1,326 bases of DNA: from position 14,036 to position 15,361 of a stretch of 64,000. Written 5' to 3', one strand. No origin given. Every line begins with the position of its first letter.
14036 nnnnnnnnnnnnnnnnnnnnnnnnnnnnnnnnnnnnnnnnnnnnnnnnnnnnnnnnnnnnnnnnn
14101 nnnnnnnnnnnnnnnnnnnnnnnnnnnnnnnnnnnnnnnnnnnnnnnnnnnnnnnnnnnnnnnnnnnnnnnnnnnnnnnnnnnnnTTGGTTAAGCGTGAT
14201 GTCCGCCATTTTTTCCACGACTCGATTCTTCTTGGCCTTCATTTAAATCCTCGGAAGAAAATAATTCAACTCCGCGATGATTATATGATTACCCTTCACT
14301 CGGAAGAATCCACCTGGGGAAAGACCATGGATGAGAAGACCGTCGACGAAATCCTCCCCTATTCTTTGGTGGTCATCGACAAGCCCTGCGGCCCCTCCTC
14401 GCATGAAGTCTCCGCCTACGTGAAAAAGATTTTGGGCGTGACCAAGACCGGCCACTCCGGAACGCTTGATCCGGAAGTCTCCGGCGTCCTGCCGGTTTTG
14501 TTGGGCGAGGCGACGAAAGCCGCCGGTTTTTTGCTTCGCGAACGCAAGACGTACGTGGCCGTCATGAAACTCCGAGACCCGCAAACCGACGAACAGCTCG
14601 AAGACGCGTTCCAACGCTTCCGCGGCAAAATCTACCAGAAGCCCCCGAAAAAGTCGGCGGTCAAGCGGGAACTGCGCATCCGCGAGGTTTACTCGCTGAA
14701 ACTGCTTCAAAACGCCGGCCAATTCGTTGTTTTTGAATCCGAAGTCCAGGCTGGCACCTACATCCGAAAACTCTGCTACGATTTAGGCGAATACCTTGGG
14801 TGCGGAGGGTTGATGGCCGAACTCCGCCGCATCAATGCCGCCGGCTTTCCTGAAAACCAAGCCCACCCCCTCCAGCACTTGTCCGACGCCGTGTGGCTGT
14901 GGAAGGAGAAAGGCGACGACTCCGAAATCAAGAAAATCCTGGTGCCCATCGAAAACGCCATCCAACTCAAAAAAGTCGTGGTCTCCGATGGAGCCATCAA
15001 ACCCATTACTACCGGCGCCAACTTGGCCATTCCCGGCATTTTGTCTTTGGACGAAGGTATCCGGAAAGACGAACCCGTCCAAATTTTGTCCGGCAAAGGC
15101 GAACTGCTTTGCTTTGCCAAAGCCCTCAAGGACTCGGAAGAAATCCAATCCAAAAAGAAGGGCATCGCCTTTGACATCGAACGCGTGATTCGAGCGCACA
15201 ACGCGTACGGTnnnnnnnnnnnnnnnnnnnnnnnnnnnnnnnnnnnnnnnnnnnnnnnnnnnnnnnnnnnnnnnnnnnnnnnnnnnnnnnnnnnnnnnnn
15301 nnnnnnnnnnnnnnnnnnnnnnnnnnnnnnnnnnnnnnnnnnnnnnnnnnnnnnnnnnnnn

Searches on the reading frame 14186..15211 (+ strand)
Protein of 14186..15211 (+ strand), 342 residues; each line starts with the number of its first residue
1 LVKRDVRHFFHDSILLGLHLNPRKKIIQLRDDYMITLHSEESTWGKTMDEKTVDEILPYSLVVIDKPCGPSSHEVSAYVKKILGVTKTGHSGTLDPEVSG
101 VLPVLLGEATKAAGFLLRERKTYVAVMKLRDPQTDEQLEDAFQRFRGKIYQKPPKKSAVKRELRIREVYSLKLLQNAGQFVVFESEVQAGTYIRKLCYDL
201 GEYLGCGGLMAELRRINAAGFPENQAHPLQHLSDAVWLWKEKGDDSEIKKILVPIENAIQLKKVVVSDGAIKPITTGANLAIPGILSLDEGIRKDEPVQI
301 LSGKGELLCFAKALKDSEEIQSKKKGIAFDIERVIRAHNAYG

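Call 3: search_protein_families(library=pfam, proteins=[window:14186-15211:+], max_evalue=1)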
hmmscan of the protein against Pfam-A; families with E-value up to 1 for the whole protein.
window:14186-15211:+ (342 aa): 6 families
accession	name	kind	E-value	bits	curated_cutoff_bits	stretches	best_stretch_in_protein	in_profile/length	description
PF01509.24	TruB_N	-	7e-26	91.8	27.3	1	80-193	1-149/149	TruB family pseudouridylate synthase (N terminal domain)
PF16198.10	TruB_C_2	-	1.5e-22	79.9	29.3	1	194-259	1-65/66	tRNA pseudouridylate synthase B C-terminal domain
PF01472.26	PUA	-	8.4e-18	64.5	24.8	1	262-335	1-74/74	PUA domain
PF08068.17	DKCLD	-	5e-06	26.9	27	1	38-75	20-57/58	DKCLD (NUC011) domain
PF21238.2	Pus10_C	-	8.6e-06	25.9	27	1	119-196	122-201/232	Pus10, C-terminal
PF03657.19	UPF0113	-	0.04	14.6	23.8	1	263-320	1-54/73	UPF0113 PUA domain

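Call 48: find_homologous_proteins(query=window:14186-15211:+, max_evalue=1e-60)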
Query window:14186-15211:+ (342 aa): 4972 proteins with E <= 1e-60 among 8000 candidates; the best 120 are listed.
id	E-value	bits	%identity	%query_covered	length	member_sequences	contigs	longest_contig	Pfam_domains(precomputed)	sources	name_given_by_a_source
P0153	6.0e-201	684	100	90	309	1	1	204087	PF08068.18,PF01509.24,PF01472.27,PF16198.11,PF21238.3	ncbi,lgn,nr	ncbi:RNA-guided pseudouridylation complex pseudouridine synthase subunit Cbf5 [Candidatus Micrarchae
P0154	2.6e-167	574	83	90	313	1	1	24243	PF01509.24,PF01472.27,PF16198.11,PF21238.3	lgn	-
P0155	2.5e-158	544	80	90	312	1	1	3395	PF01509.24,PF01472.27,PF16198.11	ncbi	-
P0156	2.4e-155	535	78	89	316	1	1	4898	PF08068.18,PF01509.24,PF01472.27,PF16198.11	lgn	-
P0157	6.1e-152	523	75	90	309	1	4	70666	PF08068.18,PF01509.24,PF01472.27,PF16198.11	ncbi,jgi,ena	-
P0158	1.8e-151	522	75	90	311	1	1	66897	PF08068.18,PF01509.24,PF01472.27,PF16198.11,PF21238.3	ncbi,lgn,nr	ncbi:RNA-guided pseudouridylation complex pseudouridine synthase subunit Cbf5 [Candidatus Micrarchae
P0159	4.2e-151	521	76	90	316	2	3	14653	PF08068.18,PF01509.24,PF01472.27,PF16198.11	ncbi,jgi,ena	-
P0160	4.0e-149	514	75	90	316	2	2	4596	PF08068.18,PF01509.24,PF01472.27,PF16198.11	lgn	-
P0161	1.6e-147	509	73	90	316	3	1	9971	PF08068.18,PF01509.24,PF01472.27,PF16198.11,PF21238.3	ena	-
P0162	3.2e-147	508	73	90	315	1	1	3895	PF01509.24,PF01472.27,PF16198.11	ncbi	-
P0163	2.1e-146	505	72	90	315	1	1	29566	PF08068.18,PF01509.24,PF01472.27,PF16198.11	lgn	-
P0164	1.4e-144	499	72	90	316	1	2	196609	PF08068.18,PF01509.24,PF01472.27,PF16198.11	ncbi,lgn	-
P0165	8.8e-139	480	69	90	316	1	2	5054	PF08068.18,PF01509.24,PF01472.27,PF16198.11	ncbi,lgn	-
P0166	8.8e-139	480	69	90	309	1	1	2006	PF08068.18,PF01509.24,PF01472.27,PF16198.11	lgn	-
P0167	7.9e-138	477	69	90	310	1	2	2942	PF08068.18,PF01509.24,PF01472.27,PF16198.11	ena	-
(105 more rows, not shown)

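Call 49: find_encoding_contigs(protein=P0157, flank=5000, max_places=2)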
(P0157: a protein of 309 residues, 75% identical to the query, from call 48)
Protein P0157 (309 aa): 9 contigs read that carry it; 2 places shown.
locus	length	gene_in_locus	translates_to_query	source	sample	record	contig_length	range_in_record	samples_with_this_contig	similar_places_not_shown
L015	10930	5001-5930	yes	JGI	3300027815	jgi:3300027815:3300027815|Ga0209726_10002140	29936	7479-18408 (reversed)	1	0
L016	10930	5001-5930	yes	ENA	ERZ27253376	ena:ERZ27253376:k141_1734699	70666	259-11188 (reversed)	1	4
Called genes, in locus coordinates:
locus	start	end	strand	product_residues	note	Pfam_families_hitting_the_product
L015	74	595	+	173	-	-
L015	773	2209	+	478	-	PF00344:SecY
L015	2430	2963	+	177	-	PF01956:EMC3_TMCO1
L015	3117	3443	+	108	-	PF01199:Ribosomal_L34e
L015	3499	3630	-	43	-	-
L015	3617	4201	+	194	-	PF02224:Cytidylate_kin (faint), PF13189:Cytidylate_kin2, PF13238:AAA_18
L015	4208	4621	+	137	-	-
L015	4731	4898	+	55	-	-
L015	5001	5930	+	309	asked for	PF08068:DKCLD (weak), PF01509:TruB_N, PF16198:TruB_C_2, PF01472:PUA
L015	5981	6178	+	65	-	-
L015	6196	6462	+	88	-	-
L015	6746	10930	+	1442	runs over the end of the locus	PF01551:Peptidase_M23, PF01520:Amidase_3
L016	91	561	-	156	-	-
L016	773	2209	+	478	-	PF00344:SecY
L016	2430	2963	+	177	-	PF01956:EMC3_TMCO1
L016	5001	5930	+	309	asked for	PF08068:DKCLD (weak), PF01509:TruB_N, PF16198:TruB_C_2, PF01472:PUA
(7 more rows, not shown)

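Call 50: find_encoding_contigs(protein=P0158, flank=5000, max_places=2)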
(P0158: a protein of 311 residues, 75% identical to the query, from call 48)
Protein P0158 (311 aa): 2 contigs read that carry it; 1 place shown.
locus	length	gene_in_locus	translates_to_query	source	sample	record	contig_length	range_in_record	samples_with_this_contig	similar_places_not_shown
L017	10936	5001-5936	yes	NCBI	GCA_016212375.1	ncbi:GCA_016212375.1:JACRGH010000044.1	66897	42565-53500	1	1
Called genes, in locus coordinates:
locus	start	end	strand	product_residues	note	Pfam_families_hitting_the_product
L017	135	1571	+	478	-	PF00344:SecY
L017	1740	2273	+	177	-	PF01956:EMC3_TMCO1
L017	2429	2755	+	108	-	PF01199:Ribosomal_L34e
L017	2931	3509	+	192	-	PF02224:Cytidylate_kin (faint), PF13189:Cytidylate_kin2, PF13238:AAA_18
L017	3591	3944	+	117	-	-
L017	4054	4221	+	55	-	-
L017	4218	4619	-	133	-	PF01850:PIN (faint), PF13470:PIN_3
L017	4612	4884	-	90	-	PF04014:MazE_antitoxin (faint)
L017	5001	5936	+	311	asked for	PF08068:DKCLD (weak), PF01509:TruB_N, PF21238:Pus10_C (weak), PF16198:TruB_C_2, PF01472:PUA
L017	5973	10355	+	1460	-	PF01551:Peptidase_M23, PF01510:Amidase_2, PF01464:SLT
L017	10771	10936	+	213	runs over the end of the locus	PF00416:Ribosomal_S13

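Call 51: find_encoding_contigs(protein=P0159, flank=5000, max_places=2)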
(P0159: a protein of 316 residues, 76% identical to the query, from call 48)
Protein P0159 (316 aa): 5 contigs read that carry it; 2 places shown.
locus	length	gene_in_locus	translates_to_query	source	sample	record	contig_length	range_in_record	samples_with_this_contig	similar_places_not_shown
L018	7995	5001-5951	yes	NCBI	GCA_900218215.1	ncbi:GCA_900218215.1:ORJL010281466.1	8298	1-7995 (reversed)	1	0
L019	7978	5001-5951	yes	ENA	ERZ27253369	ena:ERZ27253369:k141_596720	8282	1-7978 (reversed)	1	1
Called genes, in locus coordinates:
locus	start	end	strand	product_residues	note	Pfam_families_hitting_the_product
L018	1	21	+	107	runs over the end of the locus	?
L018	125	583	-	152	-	-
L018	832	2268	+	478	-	PF00344:SecY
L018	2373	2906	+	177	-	PF01956:EMC3_TMCO1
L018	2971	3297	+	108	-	PF01199:Ribosomal_L34e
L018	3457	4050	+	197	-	PF02224:Cytidylate_kin (faint), PF13189:Cytidylate_kin2, PF13238:AAA_18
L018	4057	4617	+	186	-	-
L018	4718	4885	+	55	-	-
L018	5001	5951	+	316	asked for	PF08068:DKCLD (weak), PF01509:TruB_N, PF16198:TruB_C_2, PF01472:PUA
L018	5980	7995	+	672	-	?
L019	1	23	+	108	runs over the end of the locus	?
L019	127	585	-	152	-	-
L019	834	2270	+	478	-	PF00344:SecY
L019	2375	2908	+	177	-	PF01956:EMC3_TMCO1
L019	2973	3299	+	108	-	PF01199:Ribosomal_L34e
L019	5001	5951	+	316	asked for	PF08068:DKCLD (weak), PF01509:TruB_N, PF16198:TruB_C_2, PF01472:PUA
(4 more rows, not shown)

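Call 52: find_encoding_contigs(protein=P0164, flank=5000, max_places=2)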
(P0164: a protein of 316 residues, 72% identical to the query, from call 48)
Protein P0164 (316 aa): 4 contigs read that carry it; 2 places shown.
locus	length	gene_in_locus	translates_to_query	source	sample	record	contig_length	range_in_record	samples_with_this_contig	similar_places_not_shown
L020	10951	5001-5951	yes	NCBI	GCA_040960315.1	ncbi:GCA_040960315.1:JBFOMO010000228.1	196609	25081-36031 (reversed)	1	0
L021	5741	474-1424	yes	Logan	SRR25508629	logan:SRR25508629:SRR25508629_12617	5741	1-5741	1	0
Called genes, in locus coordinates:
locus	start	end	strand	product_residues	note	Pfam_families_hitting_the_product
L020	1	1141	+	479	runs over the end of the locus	PF00344:SecY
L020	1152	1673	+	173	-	PF01956:EMC3_TMCO1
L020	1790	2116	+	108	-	PF01199:Ribosomal_L34e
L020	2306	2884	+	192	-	PF02224:Cytidylate_kin (faint), PF13189:Cytidylate_kin2, PF13238:AAA_18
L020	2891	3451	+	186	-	-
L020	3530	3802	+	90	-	-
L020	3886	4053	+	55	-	-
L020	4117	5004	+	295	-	-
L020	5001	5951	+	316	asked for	PF08068:DKCLD (weak), PF01509:TruB_N, PF16198:TruB_C_2, PF01472:PUA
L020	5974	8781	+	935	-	PF01551:Peptidase_M23, PF00657:Lipase_GDSL, PF13472:Lipase_GDSL_2, PF01464:SLT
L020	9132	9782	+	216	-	PF00416:Ribosomal_S13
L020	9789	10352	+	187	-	PF01479:S4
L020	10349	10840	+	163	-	PF00411:Ribosomal_S11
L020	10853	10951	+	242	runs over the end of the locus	PF01193:RNA_pol_L, PF01000:RNA_pol_A_bac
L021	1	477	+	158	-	?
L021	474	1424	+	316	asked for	PF08068:DKCLD (weak), PF01509:TruB_N, PF16198:TruB_C_2, PF01472:PUA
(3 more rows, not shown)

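Call 55: search_protein_families(library=pfam, proteins=[L015:5981-6175:+, L015:6196-6459:+], max_evalue=1)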
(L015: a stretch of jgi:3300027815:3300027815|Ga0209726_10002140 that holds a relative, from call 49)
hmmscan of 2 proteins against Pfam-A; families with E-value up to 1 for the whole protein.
L015:5981-6175:+ (65 aa): 1 family
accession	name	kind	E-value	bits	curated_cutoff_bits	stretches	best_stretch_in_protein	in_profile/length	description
PF15669.10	CCDC24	-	0.037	14.4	27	1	7-32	147-172/190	Coiled-coil domain-containing protein 24 family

L015:6196-6459:+ (88 aa): 1 family
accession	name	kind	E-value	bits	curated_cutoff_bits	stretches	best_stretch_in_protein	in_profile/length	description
PF05016.21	ParE_toxin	-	0.00043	21.2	23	1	5-83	2-86/89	ParE toxin of type II toxin-antitoxin system, parDE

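Call 85: find_encoding_contigs(protein=P0155, flank=4000, max_places=2)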
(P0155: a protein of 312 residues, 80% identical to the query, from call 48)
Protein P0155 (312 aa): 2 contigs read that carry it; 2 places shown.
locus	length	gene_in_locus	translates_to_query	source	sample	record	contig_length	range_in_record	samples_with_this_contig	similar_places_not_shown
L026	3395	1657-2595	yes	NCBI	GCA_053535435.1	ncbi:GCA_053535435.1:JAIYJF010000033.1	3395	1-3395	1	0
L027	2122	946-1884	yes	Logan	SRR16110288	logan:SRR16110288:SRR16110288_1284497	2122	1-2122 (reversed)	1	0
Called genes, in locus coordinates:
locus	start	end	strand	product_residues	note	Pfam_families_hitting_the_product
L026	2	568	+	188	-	?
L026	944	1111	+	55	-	-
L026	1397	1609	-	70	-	-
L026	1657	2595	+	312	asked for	PF01509:TruB_N, PF16198:TruB_C_2, PF01472:PUA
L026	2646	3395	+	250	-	?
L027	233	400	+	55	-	-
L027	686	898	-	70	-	-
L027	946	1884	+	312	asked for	PF01509:TruB_N, PF16198:TruB_C_2, PF01472:PUA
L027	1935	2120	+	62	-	?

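Call 86: find_encoding_contigs(protein=P0156, flank=4000, max_places=2)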
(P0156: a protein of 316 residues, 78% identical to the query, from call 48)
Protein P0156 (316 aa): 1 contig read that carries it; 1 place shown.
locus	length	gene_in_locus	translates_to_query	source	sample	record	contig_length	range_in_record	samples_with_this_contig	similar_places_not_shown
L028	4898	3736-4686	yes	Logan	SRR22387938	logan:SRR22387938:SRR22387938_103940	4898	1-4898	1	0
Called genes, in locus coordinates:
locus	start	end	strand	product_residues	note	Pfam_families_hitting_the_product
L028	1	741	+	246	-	?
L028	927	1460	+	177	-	PF01956:EMC3_TMCO1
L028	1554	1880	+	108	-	PF01199:Ribosomal_L34e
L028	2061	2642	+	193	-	PF02224:Cytidylate_kin (faint), PF13189:Cytidylate_kin2, PF13238:AAA_18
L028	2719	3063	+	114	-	-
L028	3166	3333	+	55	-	-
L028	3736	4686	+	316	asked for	PF08068:DKCLD (weak), PF01509:TruB_N, PF16198:TruB_C_2, PF01472:PUA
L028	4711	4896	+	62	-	?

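Call 87: find_encoding_contigs(protein=P0163, flank=4000, max_places=2)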
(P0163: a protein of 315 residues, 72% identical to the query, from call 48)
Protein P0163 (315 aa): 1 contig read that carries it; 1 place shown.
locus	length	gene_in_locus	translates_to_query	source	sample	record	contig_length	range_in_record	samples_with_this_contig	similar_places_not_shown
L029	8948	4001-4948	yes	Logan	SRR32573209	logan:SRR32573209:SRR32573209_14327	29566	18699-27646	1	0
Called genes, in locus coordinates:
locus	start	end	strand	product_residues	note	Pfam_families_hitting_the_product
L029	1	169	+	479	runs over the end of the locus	PF00344:SecY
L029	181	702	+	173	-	PF01956:EMC3_TMCO1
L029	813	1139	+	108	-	PF01199:Ribosomal_L34e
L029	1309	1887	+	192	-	PF02224:Cytidylate_kin (faint), PF13189:Cytidylate_kin2, PF13238:AAA_18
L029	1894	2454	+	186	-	-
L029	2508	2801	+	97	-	-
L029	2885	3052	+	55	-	-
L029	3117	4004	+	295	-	-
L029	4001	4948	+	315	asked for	PF08068:DKCLD (faint), PF01509:TruB_N, PF16198:TruB_C_2, PF01472:PUA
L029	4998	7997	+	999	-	PF01551:Peptidase_M23, PF01520:Amidase_3, PF01464:SLT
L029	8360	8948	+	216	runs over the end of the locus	PF00416:Ribosomal_S13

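Call 91: search_protein_families(library=phrogs, proteins=[L015:5981-6175:+, L015:6196-6459:+], max_evalue=0.01)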
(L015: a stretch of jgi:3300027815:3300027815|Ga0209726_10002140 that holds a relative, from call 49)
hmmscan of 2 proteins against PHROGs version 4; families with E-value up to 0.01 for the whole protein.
L015:5981-6175:+ (65 aa): 0 families

L015:6196-6459:+ (88 aa): 1 family
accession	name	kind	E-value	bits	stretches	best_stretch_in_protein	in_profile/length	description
phrog_1213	-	moron, auxiliary metabolic gene and host takeover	1.2e-09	39.6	1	1-85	2-86/88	RelE-like toxin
